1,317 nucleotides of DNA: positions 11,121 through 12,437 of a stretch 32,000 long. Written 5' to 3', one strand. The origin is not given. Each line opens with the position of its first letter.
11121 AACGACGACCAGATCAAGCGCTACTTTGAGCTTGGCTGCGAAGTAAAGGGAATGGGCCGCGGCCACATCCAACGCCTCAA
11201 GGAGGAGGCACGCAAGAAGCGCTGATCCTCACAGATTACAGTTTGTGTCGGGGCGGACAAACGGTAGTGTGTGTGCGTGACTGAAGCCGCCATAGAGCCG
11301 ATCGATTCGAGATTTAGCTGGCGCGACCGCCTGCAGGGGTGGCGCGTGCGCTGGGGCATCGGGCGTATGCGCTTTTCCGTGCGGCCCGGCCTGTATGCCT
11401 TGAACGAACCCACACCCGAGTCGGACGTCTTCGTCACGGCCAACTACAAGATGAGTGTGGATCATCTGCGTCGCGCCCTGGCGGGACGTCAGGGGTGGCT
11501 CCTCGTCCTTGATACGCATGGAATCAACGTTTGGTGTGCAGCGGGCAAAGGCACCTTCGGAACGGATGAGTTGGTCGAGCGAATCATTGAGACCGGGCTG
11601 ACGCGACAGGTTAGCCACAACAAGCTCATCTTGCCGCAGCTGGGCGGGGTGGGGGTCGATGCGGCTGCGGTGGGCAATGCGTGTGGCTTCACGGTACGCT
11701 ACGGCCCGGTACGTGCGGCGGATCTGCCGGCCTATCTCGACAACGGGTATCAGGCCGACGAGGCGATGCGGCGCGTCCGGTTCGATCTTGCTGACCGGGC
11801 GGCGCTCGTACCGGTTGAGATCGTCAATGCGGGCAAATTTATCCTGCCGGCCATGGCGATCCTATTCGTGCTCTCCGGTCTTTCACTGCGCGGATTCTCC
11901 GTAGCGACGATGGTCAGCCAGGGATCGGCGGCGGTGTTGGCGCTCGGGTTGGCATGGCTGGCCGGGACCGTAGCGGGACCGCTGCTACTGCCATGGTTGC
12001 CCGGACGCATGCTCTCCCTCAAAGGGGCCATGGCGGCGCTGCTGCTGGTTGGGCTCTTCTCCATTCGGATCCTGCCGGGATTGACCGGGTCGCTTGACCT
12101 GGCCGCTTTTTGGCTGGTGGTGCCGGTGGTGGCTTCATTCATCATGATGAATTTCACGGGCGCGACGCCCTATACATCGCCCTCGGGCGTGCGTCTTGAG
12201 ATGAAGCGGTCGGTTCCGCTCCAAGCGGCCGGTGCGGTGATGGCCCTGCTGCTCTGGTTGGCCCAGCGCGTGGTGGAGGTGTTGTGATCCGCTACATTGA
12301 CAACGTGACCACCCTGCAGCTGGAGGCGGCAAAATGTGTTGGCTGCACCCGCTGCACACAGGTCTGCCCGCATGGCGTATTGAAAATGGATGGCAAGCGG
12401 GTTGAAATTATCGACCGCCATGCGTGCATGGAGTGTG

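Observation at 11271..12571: Complete hgcA-hgcB mercury-methylation gene pair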

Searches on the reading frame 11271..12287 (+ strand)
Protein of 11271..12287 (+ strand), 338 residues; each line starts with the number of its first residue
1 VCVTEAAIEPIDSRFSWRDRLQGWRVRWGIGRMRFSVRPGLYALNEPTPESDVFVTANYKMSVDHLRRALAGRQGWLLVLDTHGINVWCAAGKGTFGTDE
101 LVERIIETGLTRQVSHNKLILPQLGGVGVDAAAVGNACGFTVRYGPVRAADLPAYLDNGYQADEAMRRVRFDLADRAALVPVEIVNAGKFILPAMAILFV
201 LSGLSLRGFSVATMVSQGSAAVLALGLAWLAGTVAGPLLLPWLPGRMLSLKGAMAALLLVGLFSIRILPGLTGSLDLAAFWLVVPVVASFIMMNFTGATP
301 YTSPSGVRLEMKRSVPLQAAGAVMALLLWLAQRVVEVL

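Call 3: search_protein_families(library=ncbifam, proteins=[window:11271-12287:+], max_evalue=0.01)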
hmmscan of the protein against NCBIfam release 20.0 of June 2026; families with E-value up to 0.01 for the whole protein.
window:11271-12287:+ (338 aa): 3 families
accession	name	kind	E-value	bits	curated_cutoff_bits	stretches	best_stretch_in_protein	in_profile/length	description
NF040863.1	HgcA_corrinoid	equivalog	1.8e-121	405.3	275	1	10-334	3-324/325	mercury methylation corrinoid protein HgcA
NF043039.1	HgcAB_like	equivalog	1.1e-56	193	285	1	34-303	13-280/350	HgcAB-like fusion protein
NF003195.0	PRK04165.1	equivalog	2.1e-15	56.5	306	1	36-158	323-445/450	acetyl-CoA decarbonylase/synthase complex subunit gamma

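Call 4: search_protein_families(library=pfam, proteins=[window:11271-12287:+], max_evalue=0.01)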
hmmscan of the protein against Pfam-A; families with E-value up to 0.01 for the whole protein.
window:11271-12287:+ (338 aa): 1 family
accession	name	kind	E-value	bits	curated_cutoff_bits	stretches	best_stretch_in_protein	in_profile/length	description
PF03599.22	CdhD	-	1e-08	34.8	24.8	1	35-124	266-357/387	CO dehydrogenase/acetyl-CoA synthase delta subunit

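Call 7: find_homologous_proteins(query=window:11271-12284:+, max_evalue=1e-20)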
Query window:11271-12284:+ (338 aa): 7986 proteins with E <= 1e-20 among 8000 candidates; the best 120 are listed.
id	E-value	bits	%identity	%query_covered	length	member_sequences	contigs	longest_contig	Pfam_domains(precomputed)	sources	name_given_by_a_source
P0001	2.2e-217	738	100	100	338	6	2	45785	PF03599.23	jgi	jgi:hypothetical protein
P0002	1.9e-191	653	88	99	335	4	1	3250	PF03599.23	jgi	jgi:hypothetical protein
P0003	4.1e-184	629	85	99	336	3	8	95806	PF03599.23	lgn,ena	-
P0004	7.4e-183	625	85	99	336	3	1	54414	PF03599.23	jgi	jgi:acetyl-CoA decarbonylase/synthase complex subunit gamma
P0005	5.2e-150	517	72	96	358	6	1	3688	PF03599.23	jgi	-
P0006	4.3e-143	494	68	99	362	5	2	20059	PF03599.23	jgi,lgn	jgi:acetyl-CoA decarbonylase/synthase complex subunit gamma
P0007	4.6e-141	488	69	98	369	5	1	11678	PF03599.23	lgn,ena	-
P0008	1.2e-135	470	66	98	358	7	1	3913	PF03599.23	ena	-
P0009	8.3e-134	464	65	99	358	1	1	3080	PF03599.23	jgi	jgi:hypothetical protein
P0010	2.1e-132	459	66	91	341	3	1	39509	PF03599.23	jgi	jgi:hypothetical protein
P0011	3.2e-131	455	64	99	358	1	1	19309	PF03599.23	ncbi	-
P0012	5.7e-130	451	62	99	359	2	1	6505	PF03599.23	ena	-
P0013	7.8e-129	447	63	99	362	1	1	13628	PF03599.23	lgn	-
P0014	6.2e-127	441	64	98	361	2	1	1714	PF03599.23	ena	-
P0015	1.3e-125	437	62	97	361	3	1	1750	PF03599.23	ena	-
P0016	1.6e-123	430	61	98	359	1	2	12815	PF03599.23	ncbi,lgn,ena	-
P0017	4.3e-120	419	65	88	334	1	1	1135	PF03599.23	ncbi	-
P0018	1.2e-105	371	56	97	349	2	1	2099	PF03599.23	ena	-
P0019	3.8e-105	370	59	95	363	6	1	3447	PF03599.23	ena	-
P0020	7.6e-105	369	57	96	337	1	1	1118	PF03599.23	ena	-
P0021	1.6e-102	361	56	96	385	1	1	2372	PF03599.23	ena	-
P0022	3.0e-102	360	54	99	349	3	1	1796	PF03599.23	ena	-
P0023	3.1e-102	360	56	96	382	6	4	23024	PF03599.23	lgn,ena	-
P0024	9.7e-102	358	53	99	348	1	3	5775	PF03599.23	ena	-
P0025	1.1e-101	358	54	95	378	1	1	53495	PF03599.23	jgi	-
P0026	1.8e-101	357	52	97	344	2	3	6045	PF03599.23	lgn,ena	-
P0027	2.2e-101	357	55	96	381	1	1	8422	PF03599.23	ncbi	-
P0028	3.9e-101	356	57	95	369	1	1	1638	PF03599.23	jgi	-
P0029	4.2e-101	356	52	96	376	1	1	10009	PF03599.23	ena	-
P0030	4.8e-101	356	53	97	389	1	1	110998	PF03599.23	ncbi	ncbi:MAG: mercury methylation corrinoid protein HgcA [Candidatus Zixiibacteriota bacterium]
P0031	1.7e-100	354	53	96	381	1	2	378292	PF03599.23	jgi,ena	-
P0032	2.0e-100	354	53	99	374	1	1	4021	PF03599.23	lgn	-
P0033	3.6e-100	353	52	96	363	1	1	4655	PF03599.23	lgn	-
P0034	3.7e-100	353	54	94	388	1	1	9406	PF03599.23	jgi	jgi:hypothetical protein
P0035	3.9e-100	353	55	98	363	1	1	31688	PF03599.23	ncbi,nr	ncbi:MAG: acetyl-CoA synthase subunit gamma [Candidatus Riflebacteria bacterium]|nr:acetyl-CoA synth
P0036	4.6e-100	353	55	97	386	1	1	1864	PF03599.23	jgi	jgi:acetyl-CoA decarbonylase/synthase complex subunit gamma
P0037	6.4e-100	352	56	96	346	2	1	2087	PF03599.23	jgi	jgi:hypothetical protein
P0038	8.3e-100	352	52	97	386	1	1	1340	PF03599.23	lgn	-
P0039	8.8e-100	352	57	96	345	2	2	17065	PF03599.23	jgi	jgi:acetyl-CoA decarbonylase/synthase complex subunit gamma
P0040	1.2e-99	351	56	97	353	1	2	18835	PF03599.23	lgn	-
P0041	2.8e-99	350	53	95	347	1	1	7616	PF03599.23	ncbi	-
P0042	3.3e-99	350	53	96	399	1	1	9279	PF03599.23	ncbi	-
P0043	4.2e-99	350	54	97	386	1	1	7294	PF03599.23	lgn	-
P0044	4.2e-99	350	51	96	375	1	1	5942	PF03599.23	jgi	-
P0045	4.5e-99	350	55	95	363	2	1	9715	PF03599.23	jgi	jgi:hypothetical protein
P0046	5.2e-99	349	53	96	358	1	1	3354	PF03599.23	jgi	-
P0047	8.4e-99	349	52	97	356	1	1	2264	PF03599.23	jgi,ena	-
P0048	9.0e-99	349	53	96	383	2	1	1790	PF03599.23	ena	-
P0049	1.2e-98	348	52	96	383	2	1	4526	PF03599.23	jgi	-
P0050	1.4e-98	348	52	94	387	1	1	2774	PF03599.23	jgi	jgi:hypothetical protein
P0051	1.5e-98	348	52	94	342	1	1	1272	PF03599.23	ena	-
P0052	1.6e-98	348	54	94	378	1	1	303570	PF03599.23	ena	-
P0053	1.8e-98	348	54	94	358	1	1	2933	PF03599.23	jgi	jgi:hypothetical protein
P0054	1.8e-98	348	54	97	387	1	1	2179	PF03599.23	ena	-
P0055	2.7e-98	347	55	95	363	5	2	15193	PF03599.23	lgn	-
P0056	3.0e-98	347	52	97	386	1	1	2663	PF03599.23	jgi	jgi:hypothetical protein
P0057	3.5e-98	347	52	96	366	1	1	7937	PF03599.23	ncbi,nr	ncbi:MAG: acetyl-CoA synthase subunit gamma [bacterium]|nr:acetyl-CoA synthase subunit gamma [bacter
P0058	3.6e-98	347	55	94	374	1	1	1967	PF03599.23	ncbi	-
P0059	3.8e-98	347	50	98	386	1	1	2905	PF03599.23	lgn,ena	-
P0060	4.0e-98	346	54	97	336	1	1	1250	PF03599.23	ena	-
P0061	4.4e-98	346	53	97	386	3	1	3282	PF03599.23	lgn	-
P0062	4.5e-98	346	50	96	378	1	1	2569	PF03599.23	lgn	-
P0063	5.4e-98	346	53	96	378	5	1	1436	PF03599.23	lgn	-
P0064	5.9e-98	346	55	96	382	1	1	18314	PF03599.23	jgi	jgi:hypothetical protein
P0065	6.0e-98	346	55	96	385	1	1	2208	PF03599.23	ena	-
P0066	7.3e-98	346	53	96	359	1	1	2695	PF03599.23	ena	-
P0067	7.3e-98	346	52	96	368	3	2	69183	PF03599.23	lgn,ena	-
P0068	7.4e-98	346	54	96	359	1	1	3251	PF03599.23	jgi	-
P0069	7.6e-98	346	53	95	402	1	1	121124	PF03599.23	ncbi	-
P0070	8.4e-98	345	51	97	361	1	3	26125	PF03599.23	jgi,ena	-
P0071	9.3e-98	345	49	97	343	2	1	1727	PF03599.23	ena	-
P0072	1.1e-97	345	56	93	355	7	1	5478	PF03599.23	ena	-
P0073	1.2e-97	345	51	97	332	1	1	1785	PF03599.23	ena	-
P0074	1.2e-97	345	51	96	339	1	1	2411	PF03599.23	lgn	-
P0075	1.3e-97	345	51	90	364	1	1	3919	PF03599.23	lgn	-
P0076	1.3e-97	345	53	96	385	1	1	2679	PF03599.23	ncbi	ncbi:MAG: mercury methylation corrinoid protein HgcA [bacterium]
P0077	1.6e-97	344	53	97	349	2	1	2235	PF03599.23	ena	-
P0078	1.6e-97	344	52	98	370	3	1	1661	PF03599.23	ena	-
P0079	3.2e-97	343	53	96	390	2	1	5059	PF03599.23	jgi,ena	-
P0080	3.7e-97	343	52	96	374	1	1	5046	PF03599.23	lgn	-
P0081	4.0e-97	343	51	96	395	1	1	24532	PF03599.23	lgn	-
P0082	4.0e-97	343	52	97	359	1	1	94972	PF03599.23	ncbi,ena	-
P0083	4.1e-97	343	50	99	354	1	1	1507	PF03599.23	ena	-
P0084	4.4e-97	343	52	98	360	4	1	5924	PF03599.23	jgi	jgi:acetyl-CoA decarbonylase/synthase complex subunit gamma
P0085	4.6e-97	343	54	96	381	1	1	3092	PF03599.23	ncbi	-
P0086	5.5e-97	343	53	97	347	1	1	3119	PF03599.23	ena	-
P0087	5.6e-97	343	50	97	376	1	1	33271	PF03599.23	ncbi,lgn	-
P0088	5.7e-97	343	52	96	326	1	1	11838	PF03599.23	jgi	jgi:acetyl-CoA decarbonylase/synthase complex subunit gamma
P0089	5.7e-97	343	51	96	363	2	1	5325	PF03599.23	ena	-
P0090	6.2e-97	343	50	97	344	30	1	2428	PF03599.23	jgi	-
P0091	7.3e-97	342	50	97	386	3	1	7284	PF03599.23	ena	-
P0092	8.4e-97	342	50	97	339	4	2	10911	PF03599.23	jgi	-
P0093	8.5e-97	342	55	97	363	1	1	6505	PF03599.23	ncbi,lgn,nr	ncbi:MAG: mercury methylation corrinoid protein HgcA [Candidatus Krumholzibacteria bacterium]|nr:mer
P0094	9.5e-97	342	53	96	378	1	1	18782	PF03599.23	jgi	jgi:hypothetical protein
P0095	1.0e-96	342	52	96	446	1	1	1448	PF03599.23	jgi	jgi:hypothetical protein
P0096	1.1e-96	342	53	95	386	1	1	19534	PF03599.23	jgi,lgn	jgi:acetyl-CoA decarbonylase/synthase complex subunit gamma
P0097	1.1e-96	342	52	96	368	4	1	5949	PF03599.23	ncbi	-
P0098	1.3e-96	341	52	96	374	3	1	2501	PF03599.23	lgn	-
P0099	1.4e-96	341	50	95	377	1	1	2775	PF03599.23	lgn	-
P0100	1.4e-96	341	54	96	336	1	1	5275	PF03599.23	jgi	jgi:hypothetical protein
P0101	1.7e-96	341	55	94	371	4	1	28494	PF03599.23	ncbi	-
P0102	1.8e-96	341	49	96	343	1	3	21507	PF03599.23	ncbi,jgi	ncbi:MAG: mercury methylation corrinoid protein HgcA [Planctomycetota bacterium]|jgi:acetyl-CoA deca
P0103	1.8e-96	341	53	97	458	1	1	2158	PF13192.13,PF03599.23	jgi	jgi:acetyl-CoA decarbonylase/synthase complex subunit gamma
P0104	1.8e-96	341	50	98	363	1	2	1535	PF03599.23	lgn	-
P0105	1.9e-96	341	50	97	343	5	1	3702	PF03599.23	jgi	-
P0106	2.3e-96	341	52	97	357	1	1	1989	PF03599.23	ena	-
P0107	2.3e-96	341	52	96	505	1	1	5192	PF13192.13,PF03599.23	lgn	-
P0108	3.1e-96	340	52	99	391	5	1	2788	PF03599.23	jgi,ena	-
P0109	3.4e-96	340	53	96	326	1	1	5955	PF03599.23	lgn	-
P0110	3.6e-96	340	55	97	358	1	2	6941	PF03599.23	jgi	jgi:hypothetical protein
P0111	3.8e-96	340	52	94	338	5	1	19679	PF03599.23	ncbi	-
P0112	4.0e-96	340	54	97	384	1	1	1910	PF03599.23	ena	-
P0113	4.1e-96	340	51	97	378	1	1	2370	PF03599.23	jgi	jgi:hypothetical protein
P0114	4.5e-96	340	54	93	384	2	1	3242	PF03599.23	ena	-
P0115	4.9e-96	340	51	94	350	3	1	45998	PF03599.23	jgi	jgi:acetyl-CoA decarbonylase/synthase complex subunit gamma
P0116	5.4e-96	339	50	96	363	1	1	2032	PF03599.23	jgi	jgi:acetyl-CoA decarbonylase/synthase complex subunit gamma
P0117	5.7e-96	339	53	96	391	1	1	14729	PF03599.23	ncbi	-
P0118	5.9e-96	339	53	92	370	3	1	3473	PF03599.23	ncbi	-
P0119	6.1e-96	339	51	98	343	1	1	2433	PF03599.23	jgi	jgi:CO dehydrogenase/acetyl-CoA synthase delta subunit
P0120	6.6e-96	339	54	95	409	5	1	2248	PF03599.23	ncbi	-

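Call 8: find_related_loci(query=window:11271-12284:+, collection=genome_contigs, flank=10000)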
Query window:11271-12284:+ (338 aa) in genome_contigs; peptide patterns used: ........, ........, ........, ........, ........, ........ (x = any residue, [..] = any of these).
60 stretches matched a pattern; 4 encode a relative of the query (tblastn E <= 1e-3); 4 distinct loci.
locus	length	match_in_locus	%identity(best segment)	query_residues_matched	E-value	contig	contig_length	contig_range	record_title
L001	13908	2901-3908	85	3-338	0e+0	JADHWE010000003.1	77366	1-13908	MAG: Kiritimatiellae bacterium isolate BS750m-G19 BS-750m-C147, whole genome shotgun sequence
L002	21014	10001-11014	86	1-338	0e+0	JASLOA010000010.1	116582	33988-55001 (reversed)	MAG: Kiritimatiellia bacterium isolate Arabian11_MAG_24 c_000000274302, whole genome shotgun sequence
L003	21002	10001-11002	68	3-336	2e-132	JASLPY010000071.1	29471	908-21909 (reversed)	MAG: Kiritimatiellia bacterium isolate Arabian11_MAG_70 NODE_71_length_29471_cov_8.853269, whole genome shotgun sequence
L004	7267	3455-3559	86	285-319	1e-13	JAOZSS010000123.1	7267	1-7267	MAG: Kiritimatiellia bacterium isolate GMC6.metabat2.87 GMC6_13783_length_7267_cov_7.838186, whole genome shotgun sequen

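Call 14: find_encoding_contigs(protein=P0001, flank=10000, max_places=4)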
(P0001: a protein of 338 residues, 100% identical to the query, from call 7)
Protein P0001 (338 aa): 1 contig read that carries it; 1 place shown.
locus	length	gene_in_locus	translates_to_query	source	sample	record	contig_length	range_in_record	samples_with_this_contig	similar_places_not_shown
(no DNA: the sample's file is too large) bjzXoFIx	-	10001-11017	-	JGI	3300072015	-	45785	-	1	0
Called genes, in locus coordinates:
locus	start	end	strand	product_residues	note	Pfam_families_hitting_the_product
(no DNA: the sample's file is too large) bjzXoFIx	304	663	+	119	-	PF07883:Cupin_2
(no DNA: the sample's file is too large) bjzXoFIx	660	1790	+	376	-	PF00465:Fe-ADH, PF13685:Fe-ADH_2 (weak), PF25137:ADH_Fe_C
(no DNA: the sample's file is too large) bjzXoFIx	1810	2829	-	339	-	PF00027:cNMP_binding, PF02518:HATPase_c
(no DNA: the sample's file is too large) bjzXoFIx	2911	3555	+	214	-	PF01081:Aldolase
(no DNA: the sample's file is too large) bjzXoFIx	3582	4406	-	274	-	PF00165:HTH_AraC (weak), PF12833:HTH_18, PF00165:HTH_AraC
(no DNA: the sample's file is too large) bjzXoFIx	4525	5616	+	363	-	PF01208:URO-D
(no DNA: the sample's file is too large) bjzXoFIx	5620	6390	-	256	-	PF00459:Inositol_P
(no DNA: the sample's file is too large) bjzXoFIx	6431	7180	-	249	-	PF07796:DUF1638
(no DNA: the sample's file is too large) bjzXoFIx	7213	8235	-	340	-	PF04055:Radical_SAM, PF16199:Radical_SAM_C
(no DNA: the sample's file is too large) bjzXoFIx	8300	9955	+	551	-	PF03721:UDPG_MGDP_dh_N, PF00984:UDPG_MGDP_dh, PF03720:UDPG_MGDP_dh_C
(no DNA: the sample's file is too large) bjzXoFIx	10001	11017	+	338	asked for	PF03599:CdhD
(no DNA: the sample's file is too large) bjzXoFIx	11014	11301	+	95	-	PF13534:Fer4_17 (faint), PF00037:Fer4 (weak), PF13237:Fer4_10, PF14697:Fer4_21, PF12837:Fer4_6 (weak), PF12838:Fer4_7, PF13187:Fer4_9, PF00037:Fer4 (weak), +6 more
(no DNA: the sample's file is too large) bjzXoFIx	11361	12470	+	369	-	PF00248:Aldo_ket_red, PF13183:Fer4_8 (weak), PF13237:Fer4_10 (weak), PF13187:Fer4_9, PF13534:Fer4_17 (weak)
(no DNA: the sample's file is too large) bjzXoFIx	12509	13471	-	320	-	PF08450:SGL (faint), PF01436:NHL (faint)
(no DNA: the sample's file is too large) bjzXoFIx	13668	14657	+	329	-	PF01636:APH, PF02958:EcKL (weak)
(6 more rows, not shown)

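Call 18: search_solved_structures(query=window:11271-12284:+, max_evalue=0.01, show_alignments=2)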
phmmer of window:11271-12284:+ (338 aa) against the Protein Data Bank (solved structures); distinct sequences matched with E-value up to 0.01: 3.
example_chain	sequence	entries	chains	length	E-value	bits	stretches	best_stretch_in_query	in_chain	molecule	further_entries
2h9a_A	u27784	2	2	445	4.3e-10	42.2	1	35-156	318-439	Carbon monoxide dehydrogenase corrinoid/iron-sulfur protein, gamma subunit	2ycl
4c1n_A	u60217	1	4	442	5.1e-10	42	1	35-156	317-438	CARBON MONOXIDE DEHYDROGENASE CORRINOID/IRON-SULFUR PROTEIN, GAMMA SUBUNIT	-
4djd_C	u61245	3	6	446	0.0012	21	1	45-155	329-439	Corrinoid/iron-sulfur protein large subunit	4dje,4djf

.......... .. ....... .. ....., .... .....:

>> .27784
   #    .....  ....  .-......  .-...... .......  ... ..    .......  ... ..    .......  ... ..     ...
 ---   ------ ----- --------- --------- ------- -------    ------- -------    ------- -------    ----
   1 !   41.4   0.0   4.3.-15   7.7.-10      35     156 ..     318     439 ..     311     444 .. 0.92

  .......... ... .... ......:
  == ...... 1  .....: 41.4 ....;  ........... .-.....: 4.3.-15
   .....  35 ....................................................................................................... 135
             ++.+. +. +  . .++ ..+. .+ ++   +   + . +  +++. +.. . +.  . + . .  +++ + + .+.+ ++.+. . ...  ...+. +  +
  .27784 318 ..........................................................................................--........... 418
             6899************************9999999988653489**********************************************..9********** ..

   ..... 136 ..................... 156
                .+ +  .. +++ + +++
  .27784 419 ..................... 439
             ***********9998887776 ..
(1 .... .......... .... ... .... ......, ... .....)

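Call 25: find_related_loci(query=A1, collection=metagenome_contigs, flank=6000)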
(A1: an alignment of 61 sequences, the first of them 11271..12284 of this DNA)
Query A1 (338 aa) in metagenome_contigs; peptide patterns used: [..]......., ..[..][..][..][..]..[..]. (x = any residue, [..] = any of these).
600 stretches matched a pattern (row limit reached: there are more); 589 encode a relative of the query (tblastn E <= 1e-3); the best 80 are kept; 80 distinct loci.
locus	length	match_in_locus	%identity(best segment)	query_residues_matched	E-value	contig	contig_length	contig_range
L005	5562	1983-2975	55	8-335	1e-108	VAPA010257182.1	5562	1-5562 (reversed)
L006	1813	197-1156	54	19-335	3e-109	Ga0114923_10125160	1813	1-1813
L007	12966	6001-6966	52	11-333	2e-100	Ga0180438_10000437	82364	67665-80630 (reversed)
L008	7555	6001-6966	56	8-330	3e-99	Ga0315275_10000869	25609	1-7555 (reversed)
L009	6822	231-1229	48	3-334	1e-97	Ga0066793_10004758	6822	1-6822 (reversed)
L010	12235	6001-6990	49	4-335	2e-97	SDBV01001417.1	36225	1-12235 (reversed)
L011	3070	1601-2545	50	19-335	1e-99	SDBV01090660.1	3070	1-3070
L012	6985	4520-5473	54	19-333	1e-97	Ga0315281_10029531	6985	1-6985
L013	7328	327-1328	45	3-337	7e-97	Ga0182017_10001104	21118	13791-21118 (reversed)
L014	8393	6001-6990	47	5-333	6e-96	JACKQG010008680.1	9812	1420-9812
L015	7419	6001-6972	47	11-335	1e-93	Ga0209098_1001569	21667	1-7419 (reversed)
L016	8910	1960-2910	48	18-335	1e-93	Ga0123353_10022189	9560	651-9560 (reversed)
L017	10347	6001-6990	48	5-335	2e-93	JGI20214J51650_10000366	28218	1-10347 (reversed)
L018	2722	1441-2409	46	8-331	4e-95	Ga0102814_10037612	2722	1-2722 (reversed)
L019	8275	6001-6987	45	6-335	1e-92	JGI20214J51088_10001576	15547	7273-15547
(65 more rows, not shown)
